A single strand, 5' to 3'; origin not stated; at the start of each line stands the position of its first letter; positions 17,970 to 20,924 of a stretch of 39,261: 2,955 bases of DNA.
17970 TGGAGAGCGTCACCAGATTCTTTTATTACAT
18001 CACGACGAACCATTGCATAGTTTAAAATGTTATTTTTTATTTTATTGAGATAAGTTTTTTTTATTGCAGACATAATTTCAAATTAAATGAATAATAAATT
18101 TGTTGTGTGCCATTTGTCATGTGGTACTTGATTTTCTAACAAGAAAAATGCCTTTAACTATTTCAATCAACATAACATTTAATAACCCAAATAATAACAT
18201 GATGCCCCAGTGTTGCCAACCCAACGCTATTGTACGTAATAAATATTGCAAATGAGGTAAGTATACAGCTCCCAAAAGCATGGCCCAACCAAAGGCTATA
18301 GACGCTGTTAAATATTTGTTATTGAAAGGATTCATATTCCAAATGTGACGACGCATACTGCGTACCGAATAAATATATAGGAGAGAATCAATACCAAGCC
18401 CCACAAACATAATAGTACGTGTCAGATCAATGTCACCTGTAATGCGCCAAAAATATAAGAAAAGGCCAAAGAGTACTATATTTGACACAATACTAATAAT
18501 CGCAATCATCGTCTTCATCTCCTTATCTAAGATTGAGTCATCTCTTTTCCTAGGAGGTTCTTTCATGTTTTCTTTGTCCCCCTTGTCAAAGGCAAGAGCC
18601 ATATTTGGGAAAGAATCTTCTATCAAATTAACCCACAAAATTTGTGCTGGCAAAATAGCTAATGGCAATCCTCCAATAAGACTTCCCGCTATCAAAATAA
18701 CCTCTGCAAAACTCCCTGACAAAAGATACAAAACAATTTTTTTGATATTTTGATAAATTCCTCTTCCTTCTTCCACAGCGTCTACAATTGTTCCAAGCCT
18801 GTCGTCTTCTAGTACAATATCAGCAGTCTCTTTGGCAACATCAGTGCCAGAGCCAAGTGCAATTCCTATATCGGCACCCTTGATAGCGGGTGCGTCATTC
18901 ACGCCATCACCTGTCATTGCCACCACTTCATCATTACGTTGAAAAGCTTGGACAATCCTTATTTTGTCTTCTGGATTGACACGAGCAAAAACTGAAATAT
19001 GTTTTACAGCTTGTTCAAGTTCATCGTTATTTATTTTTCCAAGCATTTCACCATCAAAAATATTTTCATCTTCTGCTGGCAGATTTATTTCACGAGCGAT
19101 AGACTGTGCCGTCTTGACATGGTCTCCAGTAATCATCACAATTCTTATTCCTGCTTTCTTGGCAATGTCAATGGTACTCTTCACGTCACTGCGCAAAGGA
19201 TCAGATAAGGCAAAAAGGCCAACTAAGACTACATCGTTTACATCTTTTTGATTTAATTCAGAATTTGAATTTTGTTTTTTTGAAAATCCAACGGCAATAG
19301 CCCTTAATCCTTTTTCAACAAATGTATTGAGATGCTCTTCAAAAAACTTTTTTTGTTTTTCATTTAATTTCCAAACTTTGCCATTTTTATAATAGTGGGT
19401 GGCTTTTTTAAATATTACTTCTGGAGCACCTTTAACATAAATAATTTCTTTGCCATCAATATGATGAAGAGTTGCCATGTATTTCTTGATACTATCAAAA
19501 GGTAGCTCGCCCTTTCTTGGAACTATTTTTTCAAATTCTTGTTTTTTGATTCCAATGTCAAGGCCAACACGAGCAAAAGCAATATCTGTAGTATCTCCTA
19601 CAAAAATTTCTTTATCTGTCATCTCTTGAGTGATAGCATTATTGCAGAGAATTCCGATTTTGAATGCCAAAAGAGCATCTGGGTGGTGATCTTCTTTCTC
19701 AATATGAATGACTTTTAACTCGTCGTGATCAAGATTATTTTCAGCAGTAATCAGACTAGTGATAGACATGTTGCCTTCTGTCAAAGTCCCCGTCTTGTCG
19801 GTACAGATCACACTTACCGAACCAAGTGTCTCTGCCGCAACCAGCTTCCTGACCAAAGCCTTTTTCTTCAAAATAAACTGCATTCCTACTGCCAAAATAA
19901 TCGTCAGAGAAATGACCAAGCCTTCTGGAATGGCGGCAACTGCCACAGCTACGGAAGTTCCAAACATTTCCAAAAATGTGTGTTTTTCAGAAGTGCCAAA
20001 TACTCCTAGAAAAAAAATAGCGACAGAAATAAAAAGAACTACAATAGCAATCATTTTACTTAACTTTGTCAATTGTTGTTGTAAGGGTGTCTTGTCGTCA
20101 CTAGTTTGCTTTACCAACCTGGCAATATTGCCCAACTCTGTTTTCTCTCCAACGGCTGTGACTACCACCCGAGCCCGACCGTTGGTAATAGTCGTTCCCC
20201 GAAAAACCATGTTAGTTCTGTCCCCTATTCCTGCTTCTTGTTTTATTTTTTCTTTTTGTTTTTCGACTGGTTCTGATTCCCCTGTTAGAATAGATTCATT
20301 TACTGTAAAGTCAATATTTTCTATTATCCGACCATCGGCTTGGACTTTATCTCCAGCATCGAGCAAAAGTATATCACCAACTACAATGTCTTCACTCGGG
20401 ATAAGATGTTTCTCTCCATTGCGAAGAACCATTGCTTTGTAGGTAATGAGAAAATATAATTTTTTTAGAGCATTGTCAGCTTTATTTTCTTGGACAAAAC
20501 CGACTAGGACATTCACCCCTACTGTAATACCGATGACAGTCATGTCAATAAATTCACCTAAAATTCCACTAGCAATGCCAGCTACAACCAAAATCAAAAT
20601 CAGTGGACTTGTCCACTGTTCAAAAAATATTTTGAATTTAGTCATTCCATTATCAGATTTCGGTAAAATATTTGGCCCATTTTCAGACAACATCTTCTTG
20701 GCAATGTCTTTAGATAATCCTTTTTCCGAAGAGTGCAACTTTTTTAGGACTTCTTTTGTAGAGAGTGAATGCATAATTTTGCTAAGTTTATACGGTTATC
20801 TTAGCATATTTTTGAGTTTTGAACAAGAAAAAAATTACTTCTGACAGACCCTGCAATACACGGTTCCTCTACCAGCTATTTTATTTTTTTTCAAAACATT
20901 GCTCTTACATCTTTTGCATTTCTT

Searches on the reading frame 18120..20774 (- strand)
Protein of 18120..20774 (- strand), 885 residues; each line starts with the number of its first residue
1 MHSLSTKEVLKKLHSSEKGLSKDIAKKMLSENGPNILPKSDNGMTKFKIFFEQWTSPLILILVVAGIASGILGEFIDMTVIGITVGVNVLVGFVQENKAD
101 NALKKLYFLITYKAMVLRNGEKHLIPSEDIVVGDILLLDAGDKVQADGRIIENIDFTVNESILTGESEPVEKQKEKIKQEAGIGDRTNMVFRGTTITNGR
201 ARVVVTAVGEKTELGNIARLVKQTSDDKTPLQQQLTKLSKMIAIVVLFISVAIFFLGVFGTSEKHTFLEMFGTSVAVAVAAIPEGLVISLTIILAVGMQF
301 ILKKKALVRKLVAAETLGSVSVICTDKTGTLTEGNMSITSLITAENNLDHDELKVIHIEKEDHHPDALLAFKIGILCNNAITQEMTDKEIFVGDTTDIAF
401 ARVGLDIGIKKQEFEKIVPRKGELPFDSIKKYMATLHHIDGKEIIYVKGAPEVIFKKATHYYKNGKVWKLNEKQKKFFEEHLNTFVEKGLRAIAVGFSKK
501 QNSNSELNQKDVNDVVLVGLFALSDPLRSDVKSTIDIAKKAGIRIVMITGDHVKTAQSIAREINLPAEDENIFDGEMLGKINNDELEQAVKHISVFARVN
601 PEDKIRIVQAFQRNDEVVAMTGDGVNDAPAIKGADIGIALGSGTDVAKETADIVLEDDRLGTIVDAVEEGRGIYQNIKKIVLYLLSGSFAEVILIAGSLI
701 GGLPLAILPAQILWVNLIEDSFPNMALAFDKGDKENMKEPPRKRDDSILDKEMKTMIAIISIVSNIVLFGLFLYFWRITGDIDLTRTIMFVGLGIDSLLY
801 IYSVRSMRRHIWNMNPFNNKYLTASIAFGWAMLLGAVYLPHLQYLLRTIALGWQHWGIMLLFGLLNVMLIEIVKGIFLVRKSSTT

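Call 42: search_protein_families(library=pfam, proteins=[window:18120-20774:-], max_evalue=0.00001)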
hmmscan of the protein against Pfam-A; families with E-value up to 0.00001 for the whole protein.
window:18120-20774:- (885 aa): 5 families
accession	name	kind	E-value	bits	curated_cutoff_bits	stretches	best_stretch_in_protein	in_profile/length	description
PF00122.25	E1-E2_ATPase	-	9.3e-54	182.1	28.1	1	113-301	6-178/181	E1-E2 ATPase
PF00689.26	Cation_ATPase_C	-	4.2e-41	141.1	27.3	1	704-875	1-174/175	Cation transporting ATPase, C-terminus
PF00702.32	Hydrolase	-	4.5e-22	79.8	26.4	1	321-635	2-191/191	haloacid dehalogenase-like hydrolase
PF13246.12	Cation_ATPase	-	2.4e-18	66.4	21.7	1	375-461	1-91/91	Cation transport ATPase (P-type)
PF00690.31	Cation_ATPase_N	-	2.8e-14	53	20.4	1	2-69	2-69/69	Cation transporter/ATPase, N-terminus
